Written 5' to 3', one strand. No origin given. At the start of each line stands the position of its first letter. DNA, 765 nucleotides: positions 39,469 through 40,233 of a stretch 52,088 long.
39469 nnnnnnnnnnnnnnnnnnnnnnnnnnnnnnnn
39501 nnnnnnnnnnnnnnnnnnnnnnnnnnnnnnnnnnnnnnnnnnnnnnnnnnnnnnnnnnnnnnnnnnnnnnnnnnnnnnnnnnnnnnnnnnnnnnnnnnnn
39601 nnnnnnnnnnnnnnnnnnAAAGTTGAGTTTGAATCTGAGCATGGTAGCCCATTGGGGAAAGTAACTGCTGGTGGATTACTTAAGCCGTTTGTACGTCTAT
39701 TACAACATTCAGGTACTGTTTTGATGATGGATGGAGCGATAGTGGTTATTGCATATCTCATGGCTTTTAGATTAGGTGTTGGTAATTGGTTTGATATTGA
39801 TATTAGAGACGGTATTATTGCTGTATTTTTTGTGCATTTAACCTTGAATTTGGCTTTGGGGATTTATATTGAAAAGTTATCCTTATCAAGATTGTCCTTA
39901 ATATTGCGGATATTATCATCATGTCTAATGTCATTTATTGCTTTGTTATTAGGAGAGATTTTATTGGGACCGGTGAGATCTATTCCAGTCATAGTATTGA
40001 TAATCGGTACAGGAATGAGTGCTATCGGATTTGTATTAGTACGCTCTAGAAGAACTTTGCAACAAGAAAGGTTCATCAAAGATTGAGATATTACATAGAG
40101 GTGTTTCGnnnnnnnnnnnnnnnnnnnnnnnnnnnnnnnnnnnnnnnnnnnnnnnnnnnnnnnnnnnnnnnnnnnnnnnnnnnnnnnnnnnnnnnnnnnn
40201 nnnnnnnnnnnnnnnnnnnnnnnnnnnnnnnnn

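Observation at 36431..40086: Permuted PGT / CapD(PglF, WbpM) architecture: PGT, then a soluble dehydratase-like domain, then a second PGT fused to the 4-TM domain that normally belongs to the dehydratase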

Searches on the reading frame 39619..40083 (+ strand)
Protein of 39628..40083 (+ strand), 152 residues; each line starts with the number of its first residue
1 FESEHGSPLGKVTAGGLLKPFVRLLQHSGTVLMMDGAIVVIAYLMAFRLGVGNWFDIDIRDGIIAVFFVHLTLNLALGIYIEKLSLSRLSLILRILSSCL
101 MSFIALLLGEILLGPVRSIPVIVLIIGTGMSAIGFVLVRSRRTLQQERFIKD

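Call 3: search_protein_families(library=pfam, proteins=[window:39628-40083:+], max_evalue=1)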
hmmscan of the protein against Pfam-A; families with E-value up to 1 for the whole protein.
window:39628-40083:+ (152 aa): 1 family
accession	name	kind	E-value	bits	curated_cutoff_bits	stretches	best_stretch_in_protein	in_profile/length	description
PF24838.2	8xMP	-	0.099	12.9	30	1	96-149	28-81/136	Octameric membrane protein family (8xMP)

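Call 4: search_protein_families(library=ncbifam, proteins=[window:39628-40083:+], max_evalue=1)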
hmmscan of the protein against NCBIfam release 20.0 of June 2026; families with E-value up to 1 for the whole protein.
window:39628-40083:+ (152 aa): 1 family
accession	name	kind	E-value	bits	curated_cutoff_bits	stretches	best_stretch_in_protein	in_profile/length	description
TIGR03025.1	EPS_sugtrans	subfamily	0.0016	17.7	295.55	1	34-140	2-109/445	exopolysaccharide biosynthesis polyprenyl glycosylphosphotransferase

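Call 17: search_solved_structures(query=A2, max_evalue=10, show_alignments=3)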
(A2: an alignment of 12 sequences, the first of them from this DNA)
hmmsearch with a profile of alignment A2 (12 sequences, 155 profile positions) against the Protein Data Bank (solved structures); distinct sequences matched with E-value up to 10: 1.
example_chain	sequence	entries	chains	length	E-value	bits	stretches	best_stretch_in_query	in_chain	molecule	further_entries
4zv6_B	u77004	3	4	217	1.9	11.2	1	47-77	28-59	Octarellin V.1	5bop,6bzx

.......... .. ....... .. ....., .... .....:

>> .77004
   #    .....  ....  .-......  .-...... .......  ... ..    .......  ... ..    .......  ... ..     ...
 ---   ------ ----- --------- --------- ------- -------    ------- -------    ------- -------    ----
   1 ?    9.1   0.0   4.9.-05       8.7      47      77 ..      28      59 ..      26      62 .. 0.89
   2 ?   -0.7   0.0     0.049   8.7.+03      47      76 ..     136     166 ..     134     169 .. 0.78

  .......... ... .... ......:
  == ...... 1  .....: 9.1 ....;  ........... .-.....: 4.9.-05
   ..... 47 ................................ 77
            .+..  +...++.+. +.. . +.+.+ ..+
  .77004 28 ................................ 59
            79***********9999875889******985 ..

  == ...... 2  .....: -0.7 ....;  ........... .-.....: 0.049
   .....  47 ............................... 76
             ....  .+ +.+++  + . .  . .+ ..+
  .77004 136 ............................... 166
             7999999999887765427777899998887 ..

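Call 23: search_protein_representatives(alignment_id=A2)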
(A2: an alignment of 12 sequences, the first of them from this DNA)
Query: 12 sequences, 155 profile positions. Proteins with E-value up to 0.001 (for the whole library): 81; up to 1e-10: 7; up to 1e-30: 3. The best 81 are listed.
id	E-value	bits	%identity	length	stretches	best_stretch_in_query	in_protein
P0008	1.4e-68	245.6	-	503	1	1-154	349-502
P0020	3.5e-68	244.3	-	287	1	1-152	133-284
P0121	6.6e-39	149.2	-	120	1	36-154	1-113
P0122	4.0e-12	62.2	-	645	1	19-151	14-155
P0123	4.8e-11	58.7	-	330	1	30-150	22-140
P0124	5.0e-11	58.6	-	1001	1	13-150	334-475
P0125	9.5e-11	57.7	-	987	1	15-151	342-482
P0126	1.3e-10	57.3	-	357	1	24-151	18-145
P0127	1.5e-10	57.1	-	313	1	27-152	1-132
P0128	3.1e-10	56.1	-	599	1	18-151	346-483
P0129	5.8e-10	55.2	-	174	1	24-150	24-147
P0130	8.9e-10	54.6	-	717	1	21-151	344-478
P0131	9.8e-10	54.5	-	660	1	26-149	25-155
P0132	1.9e-09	53.5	-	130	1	33-149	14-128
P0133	7.4e-09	51.6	-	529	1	25-153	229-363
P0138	3.7e-08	49.3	-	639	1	22-151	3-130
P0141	5.6e-08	48.7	-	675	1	36-151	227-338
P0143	9.8e-08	48.0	-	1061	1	35-152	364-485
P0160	8.4e-06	41.7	-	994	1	27-151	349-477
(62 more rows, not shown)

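Call 24: search_protein_families(library=pfam, proteins=[P0122, P0124, P0125, P0128, P0130, P0131, P0133, P0138, P0141, P0143], max_evalue=0.001)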
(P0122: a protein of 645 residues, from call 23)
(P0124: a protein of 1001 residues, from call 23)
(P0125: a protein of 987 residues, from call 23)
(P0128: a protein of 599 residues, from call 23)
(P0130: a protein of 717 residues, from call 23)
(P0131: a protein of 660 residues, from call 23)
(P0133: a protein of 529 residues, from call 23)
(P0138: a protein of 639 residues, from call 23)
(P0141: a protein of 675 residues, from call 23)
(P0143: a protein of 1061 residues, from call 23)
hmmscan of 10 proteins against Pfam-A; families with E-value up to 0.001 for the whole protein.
P0122 (645 aa): 10 families
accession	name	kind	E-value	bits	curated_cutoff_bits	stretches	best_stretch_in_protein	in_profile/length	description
PF02719.21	Polysacc_synt_2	-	4.3e-110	367.9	20.2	1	323-606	1-291/293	Polysaccharide biosynthesis protein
PF01370.27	Epimerase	-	5.3e-23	82.1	20.9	1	323-531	1-223/240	NAD dependent epimerase/dehydratase family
PF04321.23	RmlD_sub_bind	-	2.6e-17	63.2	27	1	323-493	3-157/287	RmlD substrate binding domain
PF16363.11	GDP_Man_Dehyd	-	7.2e-16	59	27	1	324-447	1-130/332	GDP-mannose 4,6 dehydratase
PF13727.12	CoA_binding_3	-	2.9e-13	50.7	25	1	95-278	8-175/175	CoA-binding domain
PF01073.25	3Beta_HSD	-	1.8e-09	37.5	22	1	324-454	1-124/280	3-beta hydroxysteroid dehydrogenase/isomerase family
PF00106.31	adh_short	-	3e-06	27.3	26.6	1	321-394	1-71/195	short chain dehydrogenase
PF07993.18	NAD_binding_4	-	6.7e-05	22.6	20.1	0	325-452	1-142/258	Male sterility protein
PF08659.16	KR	-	0.00013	22.4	22.6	1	323-415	3-101/180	KR domain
PF13460.12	NAD_binding_10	-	0.00017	21.9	27.2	1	327-473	1-128/184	NAD(P)H-binding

P0124 (1001 aa): 10 families
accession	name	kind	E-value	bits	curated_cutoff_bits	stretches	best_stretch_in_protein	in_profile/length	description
PF02719.21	Polysacc_synt_2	-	5.4e-100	334.8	20.2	1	644-922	1-289/293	Polysaccharide biosynthesis protein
PF00953.26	Glycos_transf_4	-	3.3e-33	115.4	27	1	77-222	2-158/160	Glycosyl transferase family 4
PF01370.27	Epimerase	-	4.5e-29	102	20.9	1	644-852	1-227/240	NAD dependent epimerase/dehydratase family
PF16363.11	GDP_Man_Dehyd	-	2.1e-17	64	27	1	645-763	1-130/332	GDP-mannose 4,6 dehydratase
PF04321.23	RmlD_sub_bind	-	3.4e-16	59.6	27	1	644-764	3-103/287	RmlD substrate binding domain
PF01073.25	3Beta_HSD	-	1.7e-09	37.6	22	1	645-768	1-122/280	3-beta hydroxysteroid dehydrogenase/isomerase family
PF13460.12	NAD_binding_10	-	9.1e-08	32.6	27.2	1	648-764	1-100/184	NAD(P)H-binding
PF00106.31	adh_short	-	1.3e-07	31.8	26.6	1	642-711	1-72/195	short chain dehydrogenase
PF13727.12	CoA_binding_3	-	0.00035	21.1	25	0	463-564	53-148/175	CoA-binding domain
PF08659.16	KR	-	0.00036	20.9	22.6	0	644-732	3-102/180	KR domain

P0125 (987 aa): 11 families
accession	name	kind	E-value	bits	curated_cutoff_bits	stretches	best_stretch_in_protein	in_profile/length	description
PF02719.21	Polysacc_synt_2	-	5.1e-105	351.3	20.2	1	642-929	1-292/293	Polysaccharide biosynthesis protein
PF00953.26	Glycos_transf_4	-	8.2e-30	104.3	27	1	78-228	2-158/160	Glycosyl transferase family 4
PF01370.27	Epimerase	-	3.2e-23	82.8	20.9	1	642-856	1-227/240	NAD dependent epimerase/dehydratase family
PF16363.11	GDP_Man_Dehyd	-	1e-13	51.9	27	1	643-767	1-131/332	GDP-mannose 4,6 dehydratase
PF04321.23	RmlD_sub_bind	-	2.4e-13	50.3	27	1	642-767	3-103/287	RmlD substrate binding domain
PF01073.25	3Beta_HSD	-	1.1e-11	44.7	22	1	643-771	1-122/280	3-beta hydroxysteroid dehydrogenase/isomerase family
PF00106.31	adh_short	-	2.3e-08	34.2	26.6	1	640-772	1-143/195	short chain dehydrogenase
PF13727.12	CoA_binding_3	-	3.6e-08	34.1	25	1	417-597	3-175/175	CoA-binding domain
PF07993.18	NAD_binding_4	-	1e-05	25.2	20.1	1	644-774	1-144/258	Male sterility protein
PF02629.25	CoA_binding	-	0.00023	22.3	22.3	1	501-569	4-71/97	CoA binding domain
PF17836.7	PglD_N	-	0.00027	21.9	23.4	0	502-571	1-65/78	PglD N-terminal domain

P0128 (599 aa): 3 families
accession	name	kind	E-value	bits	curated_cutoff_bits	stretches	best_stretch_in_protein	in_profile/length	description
PF00953.26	Glycos_transf_4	-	1.1e-28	100.6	27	1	89-234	2-159/160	Glycosyl transferase family 4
PF13727.12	CoA_binding_3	-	6.8e-09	36.4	25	1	417-598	2-170/175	CoA-binding domain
PF17836.7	PglD_N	-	0.00095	20.1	23.4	0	510-576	3-64/78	PglD N-terminal domain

P0130 (717 aa): 8 families
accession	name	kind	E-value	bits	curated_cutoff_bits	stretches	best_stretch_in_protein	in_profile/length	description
PF00953.26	Glycos_transf_4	-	1.2e-35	123.3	27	1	79-225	2-159/160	Glycosyl transferase family 4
PF02719.21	Polysacc_synt_2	-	1.1e-15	58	20.2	1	637-717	1-87/293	Polysaccharide biosynthesis protein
PF13727.12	CoA_binding_3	-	3e-13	50.6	25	1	469-592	54-175/175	CoA-binding domain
PF01370.27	Epimerase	-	6.4e-07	29.5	20.9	1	637-716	1-73/240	NAD dependent epimerase/dehydratase family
PF00106.31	adh_short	-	3.5e-05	23.8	26.6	1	635-704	1-69/195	short chain dehydrogenase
PF04321.23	RmlD_sub_bind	-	0.00016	21.3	27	1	637-717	3-61/287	RmlD substrate binding domain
PF02629.25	CoA_binding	-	0.00028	22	22.3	0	495-567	3-72/97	CoA binding domain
PF16363.11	GDP_Man_Dehyd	-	0.00032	20.7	27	1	638-716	1-84/332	GDP-mannose 4,6 dehydratase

P0131 (660 aa): 9 families
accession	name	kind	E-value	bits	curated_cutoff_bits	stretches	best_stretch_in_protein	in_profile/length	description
PF02719.21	Polysacc_synt_2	-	6.1e-104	347.7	20.2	1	313-586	1-285/293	Polysaccharide biosynthesis protein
PF01370.27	Epimerase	-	1.4e-25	90.5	20.9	1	313-520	1-224/240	NAD dependent epimerase/dehydratase family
PF16363.11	GDP_Man_Dehyd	-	5.6e-18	65.9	27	1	314-436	1-131/332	GDP-mannose 4,6 dehydratase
PF04321.23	RmlD_sub_bind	-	3.5e-15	56.3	27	1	312-501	2-178/287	RmlD substrate binding domain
PF01073.25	3Beta_HSD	-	7.4e-09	35.5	22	1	314-440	1-122/280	3-beta hydroxysteroid dehydrogenase/isomerase family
PF13727.12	CoA_binding_3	-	1.3e-06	29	25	1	86-242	3-148/175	CoA-binding domain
PF13460.12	NAD_binding_10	-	5.8e-05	23.5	27.2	1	317-442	1-106/184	NAD(P)H-binding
PF00106.31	adh_short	-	0.00016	21.7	26.6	1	312-382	2-71/195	short chain dehydrogenase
PF07993.18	NAD_binding_4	-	0.0008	19.1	20.1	0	315-440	1-142/258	Male sterility protein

P0133 (529 aa): 2 families
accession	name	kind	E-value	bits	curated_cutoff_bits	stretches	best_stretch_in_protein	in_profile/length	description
PF00953.26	Glycos_transf_4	-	6.6e-24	85.1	27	1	9-106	65-159/160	Glycosyl transferase family 4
PF13727.12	CoA_binding_3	-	0.00018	22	25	1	415-501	81-168/175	CoA-binding domain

P0138 (639 aa): 9 families
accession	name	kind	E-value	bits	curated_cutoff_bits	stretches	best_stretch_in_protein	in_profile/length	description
PF02719.21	Polysacc_synt_2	-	3.8e-104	348.4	20.2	1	295-583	1-290/293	Polysaccharide biosynthesis protein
PF01370.27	Epimerase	-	4.6e-27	95.4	20.9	1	295-516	1-230/240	NAD dependent epimerase/dehydratase family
PF16363.11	GDP_Man_Dehyd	-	4.9e-16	59.5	27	1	296-427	1-131/332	GDP-mannose 4,6 dehydratase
PF04321.23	RmlD_sub_bind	-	8.2e-15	55.1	27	1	295-487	3-174/287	RmlD substrate binding domain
PF13727.12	CoA_binding_3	-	1e-11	45.6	25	1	65-250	3-175/175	CoA-binding domain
PF01073.25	3Beta_HSD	-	7.3e-11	42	22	1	296-431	1-122/280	3-beta hydroxysteroid dehydrogenase/isomerase family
PF07993.18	NAD_binding_4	-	9.8e-09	35.2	20.1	1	297-429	1-140/258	Male sterility protein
PF02558.23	ApbA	-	6.1e-05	23.1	22.2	1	154-243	1-94/150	Ketopantoate reductase PanE/ApbA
PF08659.16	KR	-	6.7e-05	23.3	22.6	1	294-424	2-135/180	KR domain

P0141 (675 aa): 10 families
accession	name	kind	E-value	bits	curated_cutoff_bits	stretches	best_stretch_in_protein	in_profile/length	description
PF02397.22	Bac_transf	-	4e-58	196.3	27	1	15-205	1-177/179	Bacterial sugar transferase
PF02719.21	Polysacc_synt_2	-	5.6e-56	190.3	20.2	1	505-675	1-178/293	Polysaccharide biosynthesis protein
PF01370.27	Epimerase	-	9.2e-18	65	20.9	1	505-672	1-176/240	NAD dependent epimerase/dehydratase family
PF04321.23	RmlD_sub_bind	-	1.3e-14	54.4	27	1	504-672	2-155/287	RmlD substrate binding domain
PF16363.11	GDP_Man_Dehyd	-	7.4e-13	49.1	27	1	506-629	1-130/332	GDP-mannose 4,6 dehydratase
PF01073.25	3Beta_HSD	-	4.6e-10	39.4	22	1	506-635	1-123/280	3-beta hydroxysteroid dehydrogenase/isomerase family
PF08659.16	KR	-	2.2e-08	34.7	22.6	1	504-629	2-137/180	KR domain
PF00106.31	adh_short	-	2.8e-06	27.4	26.6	1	503-634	1-142/195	short chain dehydrogenase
PF13727.12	CoA_binding_3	-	7.6e-05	23.2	25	1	320-460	52-175/175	CoA-binding domain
PF07993.18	NAD_binding_4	-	0.00018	21.2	20.1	0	579-637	90-145/258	Male sterility protein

P0143 (1061 aa): 7 families
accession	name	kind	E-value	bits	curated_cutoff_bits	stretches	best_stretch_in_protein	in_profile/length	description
PF02719.21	Polysacc_synt_2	-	2.1e-92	309.9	20.2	2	718-965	57-275/293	Polysaccharide biosynthesis protein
PF01370.27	Epimerase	-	6.4e-19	68.7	20.9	1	644-792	1-118/240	NAD dependent epimerase/dehydratase family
PF04321.23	RmlD_sub_bind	-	1.8e-13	50.7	27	1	643-790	2-102/287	RmlD substrate binding domain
PF16363.11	GDP_Man_Dehyd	-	3.7e-10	40.2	27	1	722-790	59-130/332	GDP-mannose 4,6 dehydratase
PF13727.12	CoA_binding_3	-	9.5e-07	29.4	25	1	474-599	53-175/175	CoA-binding domain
PF00953.26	Glycos_transf_4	-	2.1e-06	28.2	27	1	69-227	2-158/160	Glycosyl transferase family 4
PF07993.18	NAD_binding_4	-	0.00013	21.7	20.1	1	740-797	90-143/258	Male sterility protein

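Call 38: search_protein_families(library=pfam, alignment_id=A3, max_evalue=0.001)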
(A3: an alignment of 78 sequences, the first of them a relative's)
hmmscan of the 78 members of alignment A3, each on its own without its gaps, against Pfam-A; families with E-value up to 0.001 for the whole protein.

A. member 1, P0122 (645 aa): 10 families
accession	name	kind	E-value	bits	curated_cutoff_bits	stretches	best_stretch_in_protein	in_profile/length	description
PF02719.21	Polysacc_synt_2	-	4.3e-110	367.9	20.2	1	323-606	1-291/293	Polysaccharide biosynthesis protein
PF01370.27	Epimerase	-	5.3e-23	82.1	20.9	1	323-531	1-223/240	NAD dependent epimerase/dehydratase family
PF04321.23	RmlD_sub_bind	-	2.6e-17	63.2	27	1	323-493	3-157/287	RmlD substrate binding domain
PF16363.11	GDP_Man_Dehyd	-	7.2e-16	59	27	1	324-447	1-130/332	GDP-mannose 4,6 dehydratase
PF13727.12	CoA_binding_3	-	2.9e-13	50.7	25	1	95-278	8-175/175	CoA-binding domain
PF01073.25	3Beta_HSD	-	1.8e-09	37.5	22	1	324-454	1-124/280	3-beta hydroxysteroid dehydrogenase/isomerase family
PF00106.31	adh_short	-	3e-06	27.3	26.6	1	321-394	1-71/195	short chain dehydrogenase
PF07993.18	NAD_binding_4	-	6.7e-05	22.6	20.1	0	325-452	1-142/258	Male sterility protein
PF08659.16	KR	-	0.00013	22.4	22.6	1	323-415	3-101/180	KR domain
PF13460.12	NAD_binding_10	-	0.00017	21.9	27.2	1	327-473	1-128/184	NAD(P)H-binding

B. families by the number of members that match (of 78 scanned): 23 families
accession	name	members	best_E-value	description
PF13727.12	CoA_binding_3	42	1e-15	CoA-binding domain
PF02719.21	Polysacc_synt_2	23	4.3e-110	Polysaccharide biosynthesis protein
PF01370.27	Epimerase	18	4.5e-29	NAD dependent epimerase/dehydratase family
PF04321.23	RmlD_sub_bind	18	3e-20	RmlD substrate binding domain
PF16363.11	GDP_Man_Dehyd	18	5.1e-18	GDP-mannose 4,6 dehydratase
PF01073.25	3Beta_HSD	16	2.2e-12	3-beta hydroxysteroid dehydrogenase/isomerase family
PF07993.18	NAD_binding_4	14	1.2e-09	Male sterility protein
PF00106.31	adh_short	14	2.3e-08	short chain dehydrogenase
PF08659.16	KR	10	2.2e-08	KR domain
PF00953.26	Glycos_transf_4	7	1.2e-35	Glycosyl transferase family 4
PF17836.7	PglD_N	7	2.9e-06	PglD N-terminal domain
PF13460.12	NAD_binding_10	6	9.1e-08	NAD(P)H-binding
PF02254.24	TrkA_N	3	2.2e-07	TrkA-N domain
PF00899.27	ThiF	3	1.1e-05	ThiF family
PF02629.25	CoA_binding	3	0.00023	CoA binding domain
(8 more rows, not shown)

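Call 50: list_cluster_members(proteins=[P0124, P0125, P0160, P0143, P0128, P0035, P0011, P0203, P0141])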
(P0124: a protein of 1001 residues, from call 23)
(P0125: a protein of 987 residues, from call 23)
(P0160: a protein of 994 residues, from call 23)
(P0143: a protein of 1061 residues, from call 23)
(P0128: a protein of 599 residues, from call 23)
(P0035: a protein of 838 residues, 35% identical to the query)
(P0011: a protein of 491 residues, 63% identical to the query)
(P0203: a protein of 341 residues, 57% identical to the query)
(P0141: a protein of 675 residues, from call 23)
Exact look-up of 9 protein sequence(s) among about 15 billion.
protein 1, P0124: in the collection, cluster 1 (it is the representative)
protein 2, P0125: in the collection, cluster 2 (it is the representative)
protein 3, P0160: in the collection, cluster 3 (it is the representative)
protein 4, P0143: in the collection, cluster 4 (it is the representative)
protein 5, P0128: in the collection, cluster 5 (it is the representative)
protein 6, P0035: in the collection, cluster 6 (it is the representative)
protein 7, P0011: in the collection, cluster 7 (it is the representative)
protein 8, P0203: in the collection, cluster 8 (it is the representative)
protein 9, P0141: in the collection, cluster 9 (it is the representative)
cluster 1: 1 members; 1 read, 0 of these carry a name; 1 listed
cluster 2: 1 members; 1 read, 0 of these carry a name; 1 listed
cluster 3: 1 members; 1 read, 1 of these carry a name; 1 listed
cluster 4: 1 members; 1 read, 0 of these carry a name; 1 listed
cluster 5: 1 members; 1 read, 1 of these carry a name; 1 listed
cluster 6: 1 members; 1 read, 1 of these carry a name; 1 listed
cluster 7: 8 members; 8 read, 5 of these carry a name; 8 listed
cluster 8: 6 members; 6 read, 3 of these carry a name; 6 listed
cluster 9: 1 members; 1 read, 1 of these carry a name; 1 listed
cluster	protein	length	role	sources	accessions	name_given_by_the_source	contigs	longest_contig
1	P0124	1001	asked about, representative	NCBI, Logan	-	-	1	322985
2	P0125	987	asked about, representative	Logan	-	-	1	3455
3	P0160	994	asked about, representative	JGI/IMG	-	FlaA1/EpsC-like NDP-sugar epimerase/UDP-N-acetylmuramyl pentapeptide ...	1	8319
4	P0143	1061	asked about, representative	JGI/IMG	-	-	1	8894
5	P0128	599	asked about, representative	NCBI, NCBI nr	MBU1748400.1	MAG: hypothetical protein KKA73_11985, partial [Chloroflexi bacterium] | hypothetical protein [Chloroflexota bacterium]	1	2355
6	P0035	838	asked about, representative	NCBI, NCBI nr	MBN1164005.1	MAG: hypothetical protein JXB45_05465 [Candidatus Krumholzibacteriota bacterium] | hypothetical protein [Candidatus Krumholzibacteriota bacterium]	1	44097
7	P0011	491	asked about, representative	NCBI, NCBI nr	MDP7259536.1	MAG: glycosyltransferase family 4 protein [Anaerolineales bacterium] | glycosyltransferase family 4 protein [Anaerolineales bacterium]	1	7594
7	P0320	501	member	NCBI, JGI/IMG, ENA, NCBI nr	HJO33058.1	MAG TPA: glycosyltransferase family 4 protein [Anaerolineales bacterium] | UDP-N-acetylmuramyl pentapeptide phosphotransferase/UDP-N-acetylglucosamine-1-phosphate ... | glycosyltransferase family 4 protein [Anaerolineales bacterium]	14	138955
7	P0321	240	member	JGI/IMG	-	hypothetical protein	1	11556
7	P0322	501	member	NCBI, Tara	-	strand:- start:284 stop:1789 length:1506 start_codon:yes stop_codon:yes gene_type:complete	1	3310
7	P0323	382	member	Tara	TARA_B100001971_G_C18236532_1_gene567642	strand:+ start:108 stop:1256 length:1149 start_codon:yes stop_codon:yes gene_type:complete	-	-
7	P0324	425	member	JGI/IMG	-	-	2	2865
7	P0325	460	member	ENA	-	-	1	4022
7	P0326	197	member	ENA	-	-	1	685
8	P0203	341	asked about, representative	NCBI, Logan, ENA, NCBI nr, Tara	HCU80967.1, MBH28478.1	MAG: hypothetical protein CL789_04500 [Chloroflexi bacterium] | hypothetical protein [Chloroflexota bacterium] | strand:+ start:483 stop:1508 length:1026 start_codon:yes stop_codon:yes gene_type:complete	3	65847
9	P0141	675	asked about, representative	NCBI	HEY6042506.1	MAG TPA: SDR family NAD(P)-dependent oxidoreductase, partial [Anaerolineae bacterium]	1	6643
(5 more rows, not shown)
